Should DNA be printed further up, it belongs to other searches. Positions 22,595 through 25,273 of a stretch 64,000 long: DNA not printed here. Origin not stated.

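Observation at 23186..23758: GNAT acetyltransferase-like domain inserted inside the UvrC nuclease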

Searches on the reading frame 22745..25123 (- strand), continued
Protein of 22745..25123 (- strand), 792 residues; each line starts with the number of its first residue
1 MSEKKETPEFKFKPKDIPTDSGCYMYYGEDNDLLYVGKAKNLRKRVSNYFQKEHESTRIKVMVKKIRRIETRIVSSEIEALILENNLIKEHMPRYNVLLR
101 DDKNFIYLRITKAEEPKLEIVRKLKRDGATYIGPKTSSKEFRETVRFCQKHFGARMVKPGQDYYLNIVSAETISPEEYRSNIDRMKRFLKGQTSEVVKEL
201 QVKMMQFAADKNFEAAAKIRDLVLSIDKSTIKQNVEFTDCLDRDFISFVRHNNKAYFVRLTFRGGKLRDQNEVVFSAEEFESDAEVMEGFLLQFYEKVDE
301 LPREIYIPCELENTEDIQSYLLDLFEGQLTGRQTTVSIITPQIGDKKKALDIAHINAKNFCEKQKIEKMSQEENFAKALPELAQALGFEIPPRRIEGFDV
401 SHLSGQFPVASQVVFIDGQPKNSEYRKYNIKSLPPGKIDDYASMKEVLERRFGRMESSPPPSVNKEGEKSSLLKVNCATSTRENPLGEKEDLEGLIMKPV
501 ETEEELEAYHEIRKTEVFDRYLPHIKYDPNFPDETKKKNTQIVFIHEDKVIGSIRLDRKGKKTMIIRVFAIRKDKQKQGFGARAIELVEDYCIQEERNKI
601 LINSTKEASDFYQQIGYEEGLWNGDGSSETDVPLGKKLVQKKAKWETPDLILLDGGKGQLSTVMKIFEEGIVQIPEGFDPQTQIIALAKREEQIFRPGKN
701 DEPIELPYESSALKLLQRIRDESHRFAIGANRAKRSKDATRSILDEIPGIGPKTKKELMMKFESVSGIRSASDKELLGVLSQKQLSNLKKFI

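Call 6: find_homologous_proteins(query=window:22745-25123:-, max_evalue=1e-10)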
Query window:22745-25123:- (792 aa): 6525 proteins with E <= 1e-10 among 8000 candidates; the best 120 are listed.
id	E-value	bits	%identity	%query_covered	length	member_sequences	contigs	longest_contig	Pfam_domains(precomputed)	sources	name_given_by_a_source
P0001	0.0e+0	1761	100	100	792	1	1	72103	PF13673.14,PF13508.14,PF01541.31,PF22920.3,PF00583.32,PF08459.18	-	-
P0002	0.0e+0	1186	69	99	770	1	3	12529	PF02151.26,PF01541.31,PF22920.3,PF00583.32,PF08459.18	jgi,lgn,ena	-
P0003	0.0e+0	1127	67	100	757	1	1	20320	PF13673.14,PF02151.26,PF13508.14,PF01541.31,PF22920.3,PF00583.32,PF08459.18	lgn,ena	-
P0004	6.5e-276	935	56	99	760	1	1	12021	PF13673.14,PF02151.26,PF13508.14,PF01541.31,PF22920.3,PF00583.32,PF08459.18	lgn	-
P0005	1.8e-275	934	56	100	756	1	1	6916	PF13673.14,PF13508.14,PF01541.31,PF22920.3,PF00583.32,PF08459.18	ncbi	ncbi:MAG TPA: excinuclease ABC subunit UvrC [Candidatus Gracilibacteria bacterium]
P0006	2.3e-272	924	56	100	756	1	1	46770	PF13673.14,PF02151.26,PF13508.14,PF01541.31,PF22920.3,PF00583.32,PF08459.18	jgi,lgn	jgi:excinuclease ABC subunit C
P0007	8.7e-269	912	56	99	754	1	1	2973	PF13673.14,PF14520.13,PF13508.14,PF01541.31,PF22920.3,PF00583.32,PF08459.18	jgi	-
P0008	4.4e-268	910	56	99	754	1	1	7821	PF13673.14,PF14520.13,PF02151.26,PF13508.14,PF01541.31,PF22920.3,PF00583.32,PF08459.18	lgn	-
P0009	2.1e-267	907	55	99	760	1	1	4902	PF13673.14,PF13508.14,PF01541.31,PF22920.3,PF00583.32,PF08459.18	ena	-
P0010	1.4e-266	905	55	98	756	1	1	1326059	PF13673.14,PF13508.14,PF01541.31,PF22920.3,PF00583.32,PF08459.18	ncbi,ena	-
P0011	3.0e-265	900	55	99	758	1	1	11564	PF13673.14,PF13508.14,PF01541.31,PF22920.3,PF00583.32,PF08459.18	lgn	-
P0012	3.0e-264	897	54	100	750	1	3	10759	PF13673.14,PF14520.13,PF13508.14,PF01541.31,PF22920.3,PF00583.32,PF08459.18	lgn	-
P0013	6.1e-264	896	54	99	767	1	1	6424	PF13673.14,PF14520.13,PF13508.14,PF01541.31,PF22920.3,PF00583.32,PF08459.18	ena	-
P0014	3.6e-262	890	53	99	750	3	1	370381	PF13673.14,PF14520.13,PF02151.26,PF13508.14,PF01541.31,PF22920.3,PF00583.32,PF08459.18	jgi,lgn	jgi:excinuclease ABC subunit C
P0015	7.2e-262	889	54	99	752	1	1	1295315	PF13673.14,PF14520.13,PF02151.26,PF13508.14,PF01541.31,PF22920.3,PF00583.32,PF08459.18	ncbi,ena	-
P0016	7.9e-260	882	54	100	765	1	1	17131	PF13673.14,PF14520.13,PF02151.26,PF13508.14,PF01541.31,PF22920.3,PF00583.32,PF08459.18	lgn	-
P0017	1.2e-258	878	54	99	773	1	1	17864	PF13673.14,PF02151.26,PF13508.14,PF01541.31,PF22920.3,PF00583.32,PF08459.18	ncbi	-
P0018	1.7e-258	878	54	99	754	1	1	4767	PF02151.26,PF01541.31,PF22920.3,PF00583.32,PF08459.18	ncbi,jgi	-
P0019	1.9e-258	878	53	100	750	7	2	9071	PF13673.14,PF13508.14,PF01541.31,PF22920.3,PF00583.32,PF08459.18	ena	-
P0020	1.3e-257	875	53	99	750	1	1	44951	PF13673.14,PF02151.26,PF13508.14,PF01541.31,PF22920.3,PF00583.32,PF08459.18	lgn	-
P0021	1.2e-256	872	55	99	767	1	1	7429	PF13673.14,PF14520.13,PF02151.26,PF13508.14,PF01541.31,PF22920.3,PF00583.32,PF08459.18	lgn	-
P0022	1.9e-254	864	53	99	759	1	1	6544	PF13673.14,PF02151.26,PF13508.14,PF01541.31,PF22920.3,PF00583.32,PF08459.18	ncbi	-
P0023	5.3e-254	863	54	99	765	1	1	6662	PF13673.14,PF14520.13,PF02151.26,PF13508.14,PF01541.31,PF22920.3,PF00583.32,PF08459.18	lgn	-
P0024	2.1e-238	811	50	99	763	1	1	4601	PF13673.14,PF14520.13,PF13508.14,PF01541.31,PF22920.3,PF00583.32,PF08459.18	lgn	-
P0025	3.6e-238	811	51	99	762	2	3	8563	PF13673.14,PF14520.13,PF02151.26,PF13508.14,PF01541.31,PF22920.3,PF00583.32,PF08459.18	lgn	-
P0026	2.6e-217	742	48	80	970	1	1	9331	PF13673.14,PF13508.14,PF01541.31,PF22920.3,PF00583.32,PF08459.18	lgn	-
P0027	6.5e-216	737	48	99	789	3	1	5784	PF13673.14,PF27096.1,PF14520.13,PF13508.14,PF01541.31,PF22920.3,PF00583.32,PF08459.18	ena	-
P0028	2.0e-215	735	59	56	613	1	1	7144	PF02151.26,PF01541.31,PF22920.3,PF08459.18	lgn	-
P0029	8.6e-213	727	49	99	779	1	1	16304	PF13673.14,PF14520.13,PF02151.26,PF13508.14,PF01541.31,PF22920.3,PF00583.32,PF08459.18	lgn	-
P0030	1.0e-212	726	47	99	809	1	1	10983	PF13673.14,PF27096.1,PF14520.13,PF02151.26,PF13508.14,PF01541.31,PF22920.3,PF00583.32,PF08459.18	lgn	-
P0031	1.7e-212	726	58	60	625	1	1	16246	PF14520.13,PF01541.31,PF22920.3,PF08459.18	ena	-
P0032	4.4e-212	724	58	57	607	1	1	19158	PF02151.26,PF01541.31,PF22920.3,PF08459.18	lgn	-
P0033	3.6e-211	721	57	57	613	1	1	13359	PF14520.13,PF02151.26,PF01541.31,PF22920.3,PF08459.18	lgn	-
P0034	1.5e-210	719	48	100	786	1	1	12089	PF04480.19,PF14520.13,PF02151.26,PF01541.31,PF22920.3,PF08459.18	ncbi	-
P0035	3.8e-210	718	46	99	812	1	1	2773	PF13673.14,PF27096.1,PF13508.14,PF01541.31,PF22920.3,PF00583.32,PF08459.18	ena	-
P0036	1.6e-207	709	58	57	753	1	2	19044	PF04480.19,PF01541.31,PF22920.3,PF08459.18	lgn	-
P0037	4.9e-207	708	53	64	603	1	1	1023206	PF14520.13,PF01541.31,PF22920.3,PF08459.18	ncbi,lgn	-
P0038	4.2e-206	705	57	59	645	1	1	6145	PF14520.13,PF01541.31,PF01367.26,PF22920.3,PF08459.18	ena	-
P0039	2.3e-205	702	59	56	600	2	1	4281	PF01541.31,PF22920.3,PF08459.18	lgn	-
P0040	2.1e-204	699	58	56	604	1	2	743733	PF02151.26,PF01541.31,PF22920.3,PF08459.18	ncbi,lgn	-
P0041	5.8e-204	698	57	58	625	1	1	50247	PF01541.31,PF22920.3,PF08459.18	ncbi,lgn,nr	ncbi:excinuclease ABC subunit UvrC [Candidatus Gracilibacteria bacterium]|nr:excinuclease ABC subuni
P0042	5.8e-204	698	54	56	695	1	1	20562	PF27096.1,PF02151.26,PF01541.31,PF22920.3,PF08459.18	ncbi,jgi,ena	-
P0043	6.0e-204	697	57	58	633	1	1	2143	PF02151.26,PF01541.31,PF22920.3,PF08459.18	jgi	-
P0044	2.1e-203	696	57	57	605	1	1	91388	PF14520.13,PF01541.31,PF22920.3,PF08459.18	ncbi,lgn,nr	ncbi:excinuclease ABC subunit UvrC [Candidatus Gracilibacteria bacterium]|nr:excinuclease ABC subuni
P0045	1.3e-202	693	57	56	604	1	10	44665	PF01541.31,PF22920.3,PF08459.18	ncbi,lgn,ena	-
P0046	1.4e-202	693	57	56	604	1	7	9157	PF01541.31,PF22920.3,PF08459.18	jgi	jgi:excinuclease ABC subunit C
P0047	3.3e-202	692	56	57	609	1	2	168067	PF01541.31,PF22920.3,PF08459.18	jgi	jgi:excinuclease ABC subunit C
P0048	3.5e-202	692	52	64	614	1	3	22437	PF01541.31,PF22920.3,PF08459.18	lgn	-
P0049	5.0e-202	691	51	57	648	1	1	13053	PF27096.1,PF14520.13,PF01541.31,PF22920.3,PF08459.18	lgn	-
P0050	1.9e-201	689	57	59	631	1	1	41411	PF01541.31,PF22920.3,PF08459.18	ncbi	-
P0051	7.8e-201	687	57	56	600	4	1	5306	PF01541.31,PF22920.3,PF08459.18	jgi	-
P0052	3.8e-200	685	58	56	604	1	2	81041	PF01541.31,PF22920.3,PF08459.18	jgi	jgi:excinuclease ABC subunit C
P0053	4.9e-200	685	55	57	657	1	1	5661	PF27096.1,PF14520.13,PF01541.31,PF22920.3,PF08459.18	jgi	jgi:excinuclease ABC subunit C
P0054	1.5e-199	683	54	60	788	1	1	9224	PF27096.1,PF02151.26,PF01541.31,PF22920.3,PF08459.18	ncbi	-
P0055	2.5e-199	682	57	56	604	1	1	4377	PF14520.13,PF02151.26,PF01541.31,PF22920.3,PF08459.18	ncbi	-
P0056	9.4e-199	680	46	99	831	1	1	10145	PF13673.14,PF13508.14,PF01541.31,PF22920.3,PF00583.32,PF08459.18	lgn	-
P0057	9.5e-199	680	54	57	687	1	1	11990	PF27096.1,PF01541.31,PF22920.3,PF08459.18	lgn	-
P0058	2.0e-198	679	55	57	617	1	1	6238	PF27096.1,PF02151.26,PF01541.31,PF22920.3,PF08459.18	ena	-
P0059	2.1e-197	676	55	56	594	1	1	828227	PF01541.31,PF22920.3,PF08459.18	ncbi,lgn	-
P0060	2.9e-197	675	56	57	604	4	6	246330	PF01541.31,PF22920.3,PF08459.18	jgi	jgi:excinuclease ABC subunit C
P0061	4.1e-197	675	57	56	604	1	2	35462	PF01541.31,PF22920.3,PF08459.18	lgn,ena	-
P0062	4.1e-197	675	57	56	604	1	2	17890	PF01541.31,PF22920.3,PF08459.18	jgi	-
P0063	8.8e-197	674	56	56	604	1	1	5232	PF01541.31,PF22920.3,PF08459.18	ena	-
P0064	2.4e-196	672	52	59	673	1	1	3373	PF27096.1,PF14520.13,PF01541.31,PF22920.3,PF08459.18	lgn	-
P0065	2.6e-196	672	55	56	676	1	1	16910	PF27096.1,PF02151.26,PF01541.31,PF22920.3,PF08459.18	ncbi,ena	-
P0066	3.3e-195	669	54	57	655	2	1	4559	PF27096.1,PF14520.13,PF02151.26,PF01541.31,PF22920.3,PF08459.18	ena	-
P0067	4.3e-195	668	54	57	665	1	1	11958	PF27096.1,PF01541.31,PF22920.3,PF08459.18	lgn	-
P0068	2.4e-194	666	53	56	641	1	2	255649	PF27096.1,PF02151.26,PF01541.31,PF22920.3,PF08459.18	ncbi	-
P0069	2.7e-194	666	51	62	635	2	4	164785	PF27096.1,PF14520.13,PF01541.31,PF22920.3,PF08459.18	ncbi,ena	-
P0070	5.6e-194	665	56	57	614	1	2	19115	PF27096.1,PF14520.13,PF01541.31,PF22920.3,PF08459.18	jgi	jgi:excinuclease ABC subunit C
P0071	2.4e-193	662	51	57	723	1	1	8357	PF27096.1,PF02151.26,PF01541.31,PF22920.3,PF08459.18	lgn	-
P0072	4.7e-192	658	50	63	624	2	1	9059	PF27096.1,PF14520.13,PF01541.31,PF22920.3,PF08459.18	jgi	-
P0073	5.3e-192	658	54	56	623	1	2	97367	PF27096.1,PF14520.13,PF01541.31,PF22920.3,PF08459.18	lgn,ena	-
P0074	8.6e-192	657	50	56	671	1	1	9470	PF27096.1,PF14520.13,PF01541.31,PF22920.3,PF08459.18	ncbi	-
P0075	1.0e-191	657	58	56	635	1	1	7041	PF14520.13,PF01541.31,PF22920.3,PF08459.18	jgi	-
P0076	2.3e-191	656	53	57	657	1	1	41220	PF27096.1,PF02151.26,PF01541.31,PF22920.3,PF08459.18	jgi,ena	-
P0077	1.6e-190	653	53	57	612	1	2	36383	PF27096.1,PF01541.31,PF22920.3,PF08459.18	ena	-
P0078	1.7e-189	650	52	57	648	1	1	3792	PF27096.1,PF14520.13,PF01541.31,PF22920.3,PF08459.18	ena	-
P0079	2.0e-189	649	50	58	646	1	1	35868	PF27096.1,PF14520.13,PF02151.26,PF01541.31,PF22920.3,PF08459.18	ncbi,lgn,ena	-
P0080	4.4e-188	645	52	56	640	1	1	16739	PF27096.1,PF02151.26,PF01541.31,PF22920.3,PF08459.18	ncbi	-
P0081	2.7e-187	642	54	57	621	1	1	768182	PF01541.31,PF22920.3,PF08459.18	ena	-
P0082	9.2e-187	641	52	38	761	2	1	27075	PF04480.19,PF27096.1,PF14520.13,PF01541.31,PF18741.8,PF22920.3,PF08459.18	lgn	-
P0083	1.2e-185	637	52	57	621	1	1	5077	PF27096.1,PF14520.13,PF02151.26,PF01541.31,PF22920.3,PF08459.18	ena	-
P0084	3.1e-185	636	49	57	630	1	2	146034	PF27096.1,PF14520.13,PF01541.31,PF22920.3,PF08459.18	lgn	-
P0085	3.6e-184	632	45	60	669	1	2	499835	PF27096.1,PF02151.26,PF01541.31,PF22920.3,PF08459.18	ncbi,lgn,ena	-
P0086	4.9e-183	628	52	57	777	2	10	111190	PF27096.1,PF14520.13,PF01541.31,PF10706.16,PF22920.3,PF08459.18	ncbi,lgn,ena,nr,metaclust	ncbi:excinuclease ABC subunit UvrC [bacterium]|nr:excinuclease ABC subunit UvrC [bacterium] MBT68317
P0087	2.8e-182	626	58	50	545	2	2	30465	PF14520.13,PF22920.3,PF08459.18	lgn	-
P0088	5.1e-182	625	52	57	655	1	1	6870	PF27096.1,PF14520.13,PF02151.26,PF01541.31,PF22920.3,PF08459.18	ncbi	-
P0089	2.8e-181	623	46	79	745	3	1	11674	PF13673.14,PF13508.14,PF01541.31,PF22920.3,PF00583.32,PF08459.18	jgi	jgi:excinuclease ABC subunit C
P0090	2.6e-180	619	52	57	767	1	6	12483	PF27096.1,PF01541.31,PF10706.16,PF22920.3,PF08459.18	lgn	-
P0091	3.3e-180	619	53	56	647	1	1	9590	PF27096.1,PF14520.13,PF02151.26,PF01541.31,PF22920.3,PF08459.18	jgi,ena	-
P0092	2.3e-179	616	47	57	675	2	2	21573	PF27096.1,PF14520.13,PF02151.26,PF01541.31,PF22920.3,PF08459.18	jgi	-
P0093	2.8e-179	616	52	56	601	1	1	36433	PF14520.13,PF01541.31,PF22920.3,PF08459.18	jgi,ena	-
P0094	3.0e-179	616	47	62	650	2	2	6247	PF27096.1,PF02151.26,PF01541.31,PF22920.3,PF08459.18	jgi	-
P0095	3.4e-179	616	52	56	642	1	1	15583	PF27096.1,PF14520.13,PF01541.31,PF22920.3,PF08459.18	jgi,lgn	-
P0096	6.4e-179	615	52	57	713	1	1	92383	PF27096.1,PF02151.26,PF01541.31,PF22920.3,PF08459.18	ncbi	-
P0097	3.3e-177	609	52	56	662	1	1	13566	PF27096.1,PF02151.26,PF01541.31,PF22920.3,PF08459.18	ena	-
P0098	4.9e-177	608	49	57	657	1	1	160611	PF27096.1,PF14520.13,PF01541.31,PF22920.3,PF08459.18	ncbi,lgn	-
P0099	2.4e-176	606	44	99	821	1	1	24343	PF04480.19,PF27096.1,PF14520.13,PF02151.26,PF01541.31,PF18741.8,PF22920.3,PF08459.18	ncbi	-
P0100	2.6e-176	606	53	56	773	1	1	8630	PF27096.1,PF14520.13,PF02151.26,PF14907.13,PF01541.31,PF10706.16,PF22920.3,PF08459.18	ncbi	-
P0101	3.8e-175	602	51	57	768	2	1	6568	PF27096.1,PF14520.13,PF02151.26,PF01541.31,PF22920.3,PF08459.18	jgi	jgi:excinuclease ABC subunit C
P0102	1.1e-174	601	53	56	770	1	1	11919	PF27096.1,PF14520.13,PF01541.31,PF10706.16,PF22920.3,PF08459.18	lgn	-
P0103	6.3e-174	598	54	57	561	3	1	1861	PF27096.1,PF02151.26,PF01541.31,PF22920.3,PF08459.18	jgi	-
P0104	2.0e-172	593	52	56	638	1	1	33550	PF27096.1,PF02151.26,PF01541.31,PF22920.3,PF08459.18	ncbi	-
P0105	2.8e-172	593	48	57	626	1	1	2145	PF27096.1,PF02151.26,PF01541.31,PF22920.3,PF08459.18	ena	-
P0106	2.8e-171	589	59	58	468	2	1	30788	PF02151.26,PF01541.31,PF22920.3,PF08459.18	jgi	-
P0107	9.3e-171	588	50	57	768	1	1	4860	PF27096.1,PF14520.13,PF14907.13,PF01541.31,PF22920.3,PF08459.18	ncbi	-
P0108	1.7e-170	587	51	56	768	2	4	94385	PF27096.1,PF14520.13,PF01541.31,PF22920.3,PF08459.18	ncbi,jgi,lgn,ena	-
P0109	9.0e-169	581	50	56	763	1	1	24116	PF27096.1,PF02151.26,PF14907.13,PF01541.31,PF22920.3,PF08459.18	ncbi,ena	-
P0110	3.9e-168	579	47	59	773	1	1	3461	PF27096.1,PF14520.13,PF01541.31,PF10706.16,PF22920.3,PF08459.18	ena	-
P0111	4.2e-168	579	48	54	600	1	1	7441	PF27096.1,PF14520.13,PF01541.31,PF22920.3,PF08459.18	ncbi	-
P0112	2.5e-167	576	50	56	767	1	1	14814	PF27096.1,PF14520.13,PF14907.13,PF01541.31,PF22920.3,PF08459.18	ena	-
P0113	1.1e-166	574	49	56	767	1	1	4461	PF27096.1,PF14520.13,PF14907.13,PF01541.31,PF10706.16,PF22920.3,PF08459.18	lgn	-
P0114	1.1e-166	574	51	56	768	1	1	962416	PF27096.1,PF14520.13,PF02151.26,PF01541.31,PF22920.3,PF08459.18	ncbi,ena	-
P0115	1.7e-166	574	49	56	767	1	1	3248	PF27096.1,PF14520.13,PF14907.13,PF01541.31,PF10706.16,PF22920.3,PF08459.18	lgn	-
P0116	2.5e-166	573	52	58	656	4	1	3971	PF01541.31,PF22920.3,PF08459.18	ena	-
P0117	3.2e-165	569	50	56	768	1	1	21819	PF27096.1,PF01541.31,PF22920.3,PF08459.18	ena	-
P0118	3.4e-165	569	49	58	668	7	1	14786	PF27096.1,PF14520.13,PF02151.26,PF01541.31,PF22920.3,PF08459.18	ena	-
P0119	6.2e-165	568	49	56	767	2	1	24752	PF27096.1,PF14520.13,PF01541.31,PF22920.3,PF08459.18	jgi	jgi:excinuclease ABC subunit C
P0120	1.3e-162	561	48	57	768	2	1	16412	PF27096.1,PF01541.31,PF22920.3,PF08459.18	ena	-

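Call 12: search_protein_families(library=pfam, proteins=[P0042, P0082, P0071], max_evalue=0.01)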
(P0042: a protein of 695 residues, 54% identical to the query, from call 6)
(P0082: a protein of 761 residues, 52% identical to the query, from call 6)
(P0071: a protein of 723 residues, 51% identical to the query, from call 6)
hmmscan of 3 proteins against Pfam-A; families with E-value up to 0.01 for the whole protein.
P0042 (695 aa): 6 families
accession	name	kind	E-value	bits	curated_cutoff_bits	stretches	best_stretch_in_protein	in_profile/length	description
PF08459.17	UvrC_RNaseH_dom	-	4.2e-48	163.6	22.3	1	438-631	2-159/159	UvrC RNAse H endonuclease domain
PF22920.2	UvrC_RNaseH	-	7.7e-24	84.3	24.3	1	295-416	1-114/116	UvrC Ribonuclease H-like domain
PF01541.30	GIY-YIG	-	1.1e-11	45.2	22.6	1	36-108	3-76/78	GIY-YIG catalytic domain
PF02151.25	UVR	-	5.4e-07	29.6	21.5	1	248-280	2-34/36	UvrB/uvrC motif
PF14520.12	HHH_5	-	8.3e-05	23.4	27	1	647-691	4-51/57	Helix-hairpin-helix domain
PF12826.13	HHH_2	-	0.0096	16.5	27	0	650-682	8-40/64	Helix-hairpin-helix motif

P0082 (761 aa): 8 families
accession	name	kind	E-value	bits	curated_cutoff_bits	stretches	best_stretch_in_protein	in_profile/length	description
PF08459.17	UvrC_RNaseH_dom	-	2.1e-50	171.1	22.3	1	541-697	3-159/159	UvrC RNAse H endonuclease domain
PF04480.18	DUF559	-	8.2e-37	125.9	20.6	1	188-294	4-108/109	Protein of unknown function (DUF559)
PF22920.2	UvrC_RNaseH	-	7.5e-23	81.1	24.3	1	412-519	2-115/116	UvrC Ribonuclease H-like domain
PF01541.30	GIY-YIG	-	3.9e-12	46.7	22.6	1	23-97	3-78/78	GIY-YIG catalytic domain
PF18741.7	MTES_1575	-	4.8e-09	36.6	38.2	1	216-294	13-96/96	REase_MTES_1575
PF14520.12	HHH_5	-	9.9e-07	29.6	27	1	712-761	3-55/57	Helix-hairpin-helix domain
PF02151.25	UVR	-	0.00093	19.3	21.5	1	364-396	2-34/36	UvrB/uvrC motif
PF10881.14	DUF2726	-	0.002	18.3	24.7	1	238-278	72-112/126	Protein of unknown function (DUF2726)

P0071 (723 aa): 6 families
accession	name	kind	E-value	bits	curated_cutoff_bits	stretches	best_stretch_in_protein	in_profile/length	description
PF08459.17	UvrC_RNaseH_dom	-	1.8e-47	161.6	22.3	1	441-659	2-159/159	UvrC RNAse H endonuclease domain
PF22920.2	UvrC_RNaseH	-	8.2e-23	81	24.3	1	292-419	1-114/116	UvrC Ribonuclease H-like domain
PF01541.30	GIY-YIG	-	1e-09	39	22.6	1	28-100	3-76/78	GIY-YIG catalytic domain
PF02151.25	UVR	-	4.1e-06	26.8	21.5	1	246-277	3-34/36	UvrB/uvrC motif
PF14520.12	HHH_5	-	9.5e-05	23.2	27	1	674-719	3-51/57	Helix-hairpin-helix domain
PF12826.13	HHH_2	-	0.0085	16.7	27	0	678-710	8-40/64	Helix-hairpin-helix motif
